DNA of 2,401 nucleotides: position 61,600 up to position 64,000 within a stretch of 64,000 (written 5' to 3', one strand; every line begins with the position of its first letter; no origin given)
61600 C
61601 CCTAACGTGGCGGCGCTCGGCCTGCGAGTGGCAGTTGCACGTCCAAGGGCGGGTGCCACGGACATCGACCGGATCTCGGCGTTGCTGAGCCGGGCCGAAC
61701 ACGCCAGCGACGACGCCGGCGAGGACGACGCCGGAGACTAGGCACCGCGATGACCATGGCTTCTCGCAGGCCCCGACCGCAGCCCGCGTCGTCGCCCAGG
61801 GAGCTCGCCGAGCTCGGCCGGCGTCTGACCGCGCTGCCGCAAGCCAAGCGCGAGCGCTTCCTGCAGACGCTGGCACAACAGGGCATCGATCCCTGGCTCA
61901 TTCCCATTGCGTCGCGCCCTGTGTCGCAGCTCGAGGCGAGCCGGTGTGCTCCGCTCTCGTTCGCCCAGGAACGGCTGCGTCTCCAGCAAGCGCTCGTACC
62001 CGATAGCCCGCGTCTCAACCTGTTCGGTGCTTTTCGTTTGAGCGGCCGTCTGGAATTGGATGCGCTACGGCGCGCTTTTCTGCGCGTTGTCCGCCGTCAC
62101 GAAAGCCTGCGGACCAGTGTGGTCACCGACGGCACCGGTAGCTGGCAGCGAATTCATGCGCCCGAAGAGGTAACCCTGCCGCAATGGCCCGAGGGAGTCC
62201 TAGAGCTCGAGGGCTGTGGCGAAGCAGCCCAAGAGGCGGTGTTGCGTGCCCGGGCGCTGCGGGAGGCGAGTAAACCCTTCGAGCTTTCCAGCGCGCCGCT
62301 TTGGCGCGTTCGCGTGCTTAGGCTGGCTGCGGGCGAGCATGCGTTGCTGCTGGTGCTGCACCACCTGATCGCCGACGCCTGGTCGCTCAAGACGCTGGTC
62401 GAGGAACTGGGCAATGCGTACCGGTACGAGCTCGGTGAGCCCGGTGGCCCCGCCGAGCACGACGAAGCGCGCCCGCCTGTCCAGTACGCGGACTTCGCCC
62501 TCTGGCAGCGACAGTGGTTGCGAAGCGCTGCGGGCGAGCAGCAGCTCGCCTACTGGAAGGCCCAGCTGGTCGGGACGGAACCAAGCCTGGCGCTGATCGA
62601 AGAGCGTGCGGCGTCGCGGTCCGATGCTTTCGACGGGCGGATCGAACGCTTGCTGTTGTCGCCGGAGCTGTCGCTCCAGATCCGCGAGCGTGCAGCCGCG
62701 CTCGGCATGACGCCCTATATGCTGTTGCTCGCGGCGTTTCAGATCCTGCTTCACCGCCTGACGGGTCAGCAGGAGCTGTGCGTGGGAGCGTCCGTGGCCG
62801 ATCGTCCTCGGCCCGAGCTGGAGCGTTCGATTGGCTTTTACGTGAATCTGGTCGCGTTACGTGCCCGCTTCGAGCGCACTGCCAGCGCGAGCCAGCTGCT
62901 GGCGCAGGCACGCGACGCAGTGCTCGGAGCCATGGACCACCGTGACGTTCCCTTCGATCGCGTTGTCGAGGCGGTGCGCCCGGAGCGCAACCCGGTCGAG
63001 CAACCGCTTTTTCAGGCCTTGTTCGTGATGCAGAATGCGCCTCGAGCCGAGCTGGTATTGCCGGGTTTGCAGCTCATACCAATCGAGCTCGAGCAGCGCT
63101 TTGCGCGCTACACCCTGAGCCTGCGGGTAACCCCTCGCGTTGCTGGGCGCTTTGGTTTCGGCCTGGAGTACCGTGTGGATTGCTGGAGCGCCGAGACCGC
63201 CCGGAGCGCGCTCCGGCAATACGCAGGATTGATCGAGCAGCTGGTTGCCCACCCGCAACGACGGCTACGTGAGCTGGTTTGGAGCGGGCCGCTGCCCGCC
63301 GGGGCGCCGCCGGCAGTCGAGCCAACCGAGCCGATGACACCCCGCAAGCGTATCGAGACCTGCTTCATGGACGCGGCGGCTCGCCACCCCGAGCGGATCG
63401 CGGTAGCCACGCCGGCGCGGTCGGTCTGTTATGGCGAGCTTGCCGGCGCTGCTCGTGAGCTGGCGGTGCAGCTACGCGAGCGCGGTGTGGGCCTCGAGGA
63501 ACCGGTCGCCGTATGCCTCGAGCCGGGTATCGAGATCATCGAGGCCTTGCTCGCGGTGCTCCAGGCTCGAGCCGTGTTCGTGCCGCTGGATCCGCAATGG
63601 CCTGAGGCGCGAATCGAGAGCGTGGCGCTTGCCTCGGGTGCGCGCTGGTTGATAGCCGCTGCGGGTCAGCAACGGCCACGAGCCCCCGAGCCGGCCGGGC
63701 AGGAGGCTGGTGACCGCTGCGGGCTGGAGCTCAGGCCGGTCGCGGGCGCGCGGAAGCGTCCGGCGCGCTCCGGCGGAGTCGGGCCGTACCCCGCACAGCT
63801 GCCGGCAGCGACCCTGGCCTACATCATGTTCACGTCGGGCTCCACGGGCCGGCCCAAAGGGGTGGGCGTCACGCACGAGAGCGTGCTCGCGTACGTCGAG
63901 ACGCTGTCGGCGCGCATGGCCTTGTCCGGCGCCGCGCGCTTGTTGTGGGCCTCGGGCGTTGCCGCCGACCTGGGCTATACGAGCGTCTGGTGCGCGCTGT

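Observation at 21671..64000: FAAL-primed NRPS lipopeptide assembly line, at least 10 modules in five co-directional genes, continuing beyond the window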

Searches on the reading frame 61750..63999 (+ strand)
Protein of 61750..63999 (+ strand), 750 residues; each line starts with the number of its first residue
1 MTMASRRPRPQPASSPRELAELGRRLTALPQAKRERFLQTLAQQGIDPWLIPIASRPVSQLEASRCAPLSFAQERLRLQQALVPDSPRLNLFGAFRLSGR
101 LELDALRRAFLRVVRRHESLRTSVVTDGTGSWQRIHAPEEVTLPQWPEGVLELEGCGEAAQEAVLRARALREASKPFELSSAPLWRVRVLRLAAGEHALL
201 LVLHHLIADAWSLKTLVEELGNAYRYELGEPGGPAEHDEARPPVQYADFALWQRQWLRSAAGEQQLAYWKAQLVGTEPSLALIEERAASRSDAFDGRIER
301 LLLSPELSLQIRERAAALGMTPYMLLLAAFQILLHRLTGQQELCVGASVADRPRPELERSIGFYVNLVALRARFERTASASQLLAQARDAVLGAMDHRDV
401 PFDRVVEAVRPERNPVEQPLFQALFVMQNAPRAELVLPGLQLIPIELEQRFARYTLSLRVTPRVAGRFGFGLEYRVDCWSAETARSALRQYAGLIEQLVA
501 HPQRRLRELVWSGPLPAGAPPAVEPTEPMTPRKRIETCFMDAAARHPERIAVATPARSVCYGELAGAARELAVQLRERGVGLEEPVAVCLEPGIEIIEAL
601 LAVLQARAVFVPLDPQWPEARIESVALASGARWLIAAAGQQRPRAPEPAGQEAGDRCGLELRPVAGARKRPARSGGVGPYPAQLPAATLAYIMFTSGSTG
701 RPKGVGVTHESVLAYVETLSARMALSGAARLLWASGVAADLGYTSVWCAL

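Call 6: search_protein_families(library=pfam, proteins=[window:61750-63999:+], max_evalue=0.00001)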
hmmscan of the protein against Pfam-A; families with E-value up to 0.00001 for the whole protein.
window:61750-63999:+ (750 aa): 2 families
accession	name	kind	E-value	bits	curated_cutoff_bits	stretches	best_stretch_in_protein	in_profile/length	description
PF00668.25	Condensation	-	7.7e-85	285.7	30.6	1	66-509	4-444/456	Condensation domain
PF00501.34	AMP-binding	-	1.4e-37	129.8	29.9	1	541-750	3-228/384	AMP-binding enzyme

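Call 9: find_related_loci(query=window:61750-63999:+, collection=genome_contigs, flank=10000)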
Query window:61750-63999:+ (750 aa) in genome_contigs; peptide patterns used: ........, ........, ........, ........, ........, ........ (x = any residue, [..] = any of these).
149 stretches matched a pattern; 99 encode a relative of the query (tblastn E <= 1e-3); the best 80 are kept; 77 distinct loci.
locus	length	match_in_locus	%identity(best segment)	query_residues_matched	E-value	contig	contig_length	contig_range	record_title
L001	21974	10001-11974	37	68-747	1e-113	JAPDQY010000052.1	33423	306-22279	MAG: Candidatus Coneutiohabitans thermophilus isolate ZMQR_201803_bins_22 ZMQR_201803_bins_22_scaffold_52, whole genome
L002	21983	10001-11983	37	68-750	3e-112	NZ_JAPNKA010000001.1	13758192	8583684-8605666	Archangium lansingense strain MIWBW ctg.000000F, whole genome shotgun sequence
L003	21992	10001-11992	39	68-750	1e-111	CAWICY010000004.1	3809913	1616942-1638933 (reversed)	MAG: uncultured proteobacterium isolate MFD00822.bin.1.211 genome assembly, contig: contig_20852, whole genome shotgun s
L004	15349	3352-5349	35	68-750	5e-110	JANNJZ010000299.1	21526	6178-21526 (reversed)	MAG: Pyrinomonadaceae bacterium isolate SOY_4_C_metabat_258 SOY_4_C_k141_781603, whole genome shotgun sequence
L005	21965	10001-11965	34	67-741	8e-108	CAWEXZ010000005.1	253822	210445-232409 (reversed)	MAG: uncultured Acidobacteriaceae bacterium isolate MFD06092.bin.1.224 genome assembly, contig: contig_38407, whole geno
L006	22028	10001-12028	35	53-750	2e-106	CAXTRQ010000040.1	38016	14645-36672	MAG TPA_asm: uncultured Pyrinomonadaceae bacterium isolate public_SRR14721960_metawrap_bin.1 genome assembly, contig: pu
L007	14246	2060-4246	34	6-750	4e-106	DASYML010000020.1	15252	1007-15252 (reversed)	MAG TPA_asm: Pyrinomonadaceae bacterium isolate SMAG_U4374 k141_1964446, whole genome shotgun sequence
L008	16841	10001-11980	36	69-747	4e-108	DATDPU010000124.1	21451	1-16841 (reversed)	MAG TPA_asm: Anaerolineae bacterium isolate SMAG_U7929 k141_1227460, whole genome shotgun sequence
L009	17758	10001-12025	34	57-747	4e-105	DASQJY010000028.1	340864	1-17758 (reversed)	MAG TPA_asm: Thermoanaerobaculia bacterium isolate SMAG_U11898 k141_5127335, whole genome shotgun sequence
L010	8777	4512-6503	35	66-747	2e-102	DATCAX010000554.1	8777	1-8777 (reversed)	MAG TPA_asm: Candidatus Angelobacter sp. isolate SMAG_U7657 k141_55417, whole genome shotgun sequence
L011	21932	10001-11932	34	68-750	6e-102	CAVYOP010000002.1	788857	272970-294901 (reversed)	MAG: uncultured Acidobacteriota bacterium isolate MFD09212.bin.2.143 genome assembly, contig: contig_15952, whole genome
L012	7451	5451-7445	35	18-717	6e-102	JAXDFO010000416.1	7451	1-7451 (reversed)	MAG: Blastocatellia bacterium isolate BP_48 scaffold_1859000, whole genome shotgun sequence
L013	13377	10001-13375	34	56-750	6e-109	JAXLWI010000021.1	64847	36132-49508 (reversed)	MAG: Anaerolineae bacterium isolate STL-CHL19 C2.143.fa-21, whole genome shotgun sequence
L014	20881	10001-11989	33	69-750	3e-101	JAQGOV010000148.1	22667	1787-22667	MAG: Verrucomicrobiales bacterium isolate RYN_622 scaffold_4765437, whole genome shotgun sequence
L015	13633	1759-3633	35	67-711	8e-101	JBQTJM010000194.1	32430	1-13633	MAG: Gammaproteobacteria bacterium isolate SAR169 c_000000035593, whole genome shotgun sequence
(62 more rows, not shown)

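Call 29: find_related_loci(query=window:61750-63999:+, collection=metagenome_contigs, flank=10000)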
Query window:61750-63999:+ (750 aa) in metagenome_contigs; peptide patterns used: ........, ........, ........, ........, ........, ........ (x = any residue, [..] = any of these).
132 stretches matched a pattern; 61 encode a relative of the query (tblastn E <= 1e-3); 61 distinct loci.
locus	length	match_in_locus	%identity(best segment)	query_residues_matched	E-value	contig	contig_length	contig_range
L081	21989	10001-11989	34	69-750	3e-112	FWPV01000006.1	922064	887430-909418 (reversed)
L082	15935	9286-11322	35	69-750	3e-110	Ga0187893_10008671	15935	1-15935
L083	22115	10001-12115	33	19-750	1e-109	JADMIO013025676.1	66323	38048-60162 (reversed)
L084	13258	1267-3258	35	68-750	2e-108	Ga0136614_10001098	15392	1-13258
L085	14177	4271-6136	34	69-709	1e-107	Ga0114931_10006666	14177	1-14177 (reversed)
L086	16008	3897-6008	33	19-749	6e-113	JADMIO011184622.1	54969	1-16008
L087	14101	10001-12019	33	56-750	1e-103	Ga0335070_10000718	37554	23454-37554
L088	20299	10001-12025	34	57-747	2e-105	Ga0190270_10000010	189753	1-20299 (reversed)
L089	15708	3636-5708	34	14-741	2e-107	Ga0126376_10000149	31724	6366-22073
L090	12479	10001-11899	36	68-719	2e-101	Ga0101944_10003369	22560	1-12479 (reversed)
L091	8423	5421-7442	35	31-716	3e-101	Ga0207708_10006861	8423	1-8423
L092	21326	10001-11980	34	68-740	8e-103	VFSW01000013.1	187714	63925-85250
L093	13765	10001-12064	34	53-750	5e-101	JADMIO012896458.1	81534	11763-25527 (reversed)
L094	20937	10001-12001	33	64-749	7e-100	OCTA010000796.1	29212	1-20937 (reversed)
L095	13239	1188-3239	33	52-750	7e-100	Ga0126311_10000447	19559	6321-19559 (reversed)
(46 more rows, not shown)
